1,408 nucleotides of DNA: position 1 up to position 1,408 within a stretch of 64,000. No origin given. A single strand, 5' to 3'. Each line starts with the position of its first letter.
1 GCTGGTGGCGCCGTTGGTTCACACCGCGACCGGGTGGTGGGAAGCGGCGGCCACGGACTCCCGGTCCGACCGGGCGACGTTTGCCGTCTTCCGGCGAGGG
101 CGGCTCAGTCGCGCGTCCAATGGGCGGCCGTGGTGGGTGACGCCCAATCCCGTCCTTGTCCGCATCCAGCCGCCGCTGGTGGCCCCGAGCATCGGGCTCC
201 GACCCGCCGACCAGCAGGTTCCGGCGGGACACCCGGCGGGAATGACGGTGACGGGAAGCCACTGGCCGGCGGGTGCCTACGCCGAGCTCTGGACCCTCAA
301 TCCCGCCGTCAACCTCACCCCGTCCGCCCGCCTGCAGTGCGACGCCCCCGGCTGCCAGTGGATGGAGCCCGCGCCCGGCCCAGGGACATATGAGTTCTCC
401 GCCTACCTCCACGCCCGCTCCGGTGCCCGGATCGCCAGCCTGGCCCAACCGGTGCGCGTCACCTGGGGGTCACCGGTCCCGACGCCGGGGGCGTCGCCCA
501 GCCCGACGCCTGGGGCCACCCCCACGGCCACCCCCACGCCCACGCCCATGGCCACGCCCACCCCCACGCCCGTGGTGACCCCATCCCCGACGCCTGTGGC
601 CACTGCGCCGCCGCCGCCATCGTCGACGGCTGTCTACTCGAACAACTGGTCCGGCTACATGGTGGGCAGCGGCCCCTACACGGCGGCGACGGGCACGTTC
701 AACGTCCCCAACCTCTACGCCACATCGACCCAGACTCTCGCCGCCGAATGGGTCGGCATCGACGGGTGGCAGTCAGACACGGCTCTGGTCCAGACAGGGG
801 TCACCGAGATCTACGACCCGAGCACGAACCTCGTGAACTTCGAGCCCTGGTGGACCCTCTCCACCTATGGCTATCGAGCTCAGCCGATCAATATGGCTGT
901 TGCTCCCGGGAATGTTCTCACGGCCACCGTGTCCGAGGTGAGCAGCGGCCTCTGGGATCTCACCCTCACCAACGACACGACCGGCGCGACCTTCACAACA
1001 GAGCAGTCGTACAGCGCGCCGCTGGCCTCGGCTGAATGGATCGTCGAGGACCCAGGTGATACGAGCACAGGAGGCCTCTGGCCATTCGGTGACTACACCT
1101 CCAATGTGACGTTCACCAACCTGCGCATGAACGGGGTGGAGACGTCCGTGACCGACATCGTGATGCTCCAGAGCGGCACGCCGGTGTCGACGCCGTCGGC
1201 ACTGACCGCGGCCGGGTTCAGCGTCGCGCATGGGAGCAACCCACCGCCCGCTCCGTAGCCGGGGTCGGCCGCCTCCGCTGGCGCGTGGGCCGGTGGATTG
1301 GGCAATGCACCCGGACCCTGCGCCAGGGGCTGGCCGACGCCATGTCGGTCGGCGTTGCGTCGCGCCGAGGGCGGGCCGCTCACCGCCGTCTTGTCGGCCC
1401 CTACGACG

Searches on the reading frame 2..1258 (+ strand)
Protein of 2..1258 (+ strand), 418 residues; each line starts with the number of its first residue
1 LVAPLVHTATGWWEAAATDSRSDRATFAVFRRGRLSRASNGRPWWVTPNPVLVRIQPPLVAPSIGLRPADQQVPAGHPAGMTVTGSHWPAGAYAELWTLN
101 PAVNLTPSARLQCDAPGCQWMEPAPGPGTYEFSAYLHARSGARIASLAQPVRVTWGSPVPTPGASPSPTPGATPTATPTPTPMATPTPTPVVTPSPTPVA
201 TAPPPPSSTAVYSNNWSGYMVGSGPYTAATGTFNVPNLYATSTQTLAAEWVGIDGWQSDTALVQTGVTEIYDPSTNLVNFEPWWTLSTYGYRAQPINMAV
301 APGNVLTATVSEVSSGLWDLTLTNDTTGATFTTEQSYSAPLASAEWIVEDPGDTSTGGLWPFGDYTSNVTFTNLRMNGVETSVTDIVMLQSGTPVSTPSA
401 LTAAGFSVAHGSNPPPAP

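Call 34: search_protein_families(library=pfam, proteins=[window:2-1258:+], max_evalue=0.001)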
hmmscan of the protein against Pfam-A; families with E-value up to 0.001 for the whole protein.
window:2-1258:+ (418 aa): 1 family
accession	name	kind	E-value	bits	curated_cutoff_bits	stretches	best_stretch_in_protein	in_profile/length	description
PF01828.24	Peptidase_A4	-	2.3e-26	92.9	22.3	1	214-382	1-173/206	Peptidase A4 family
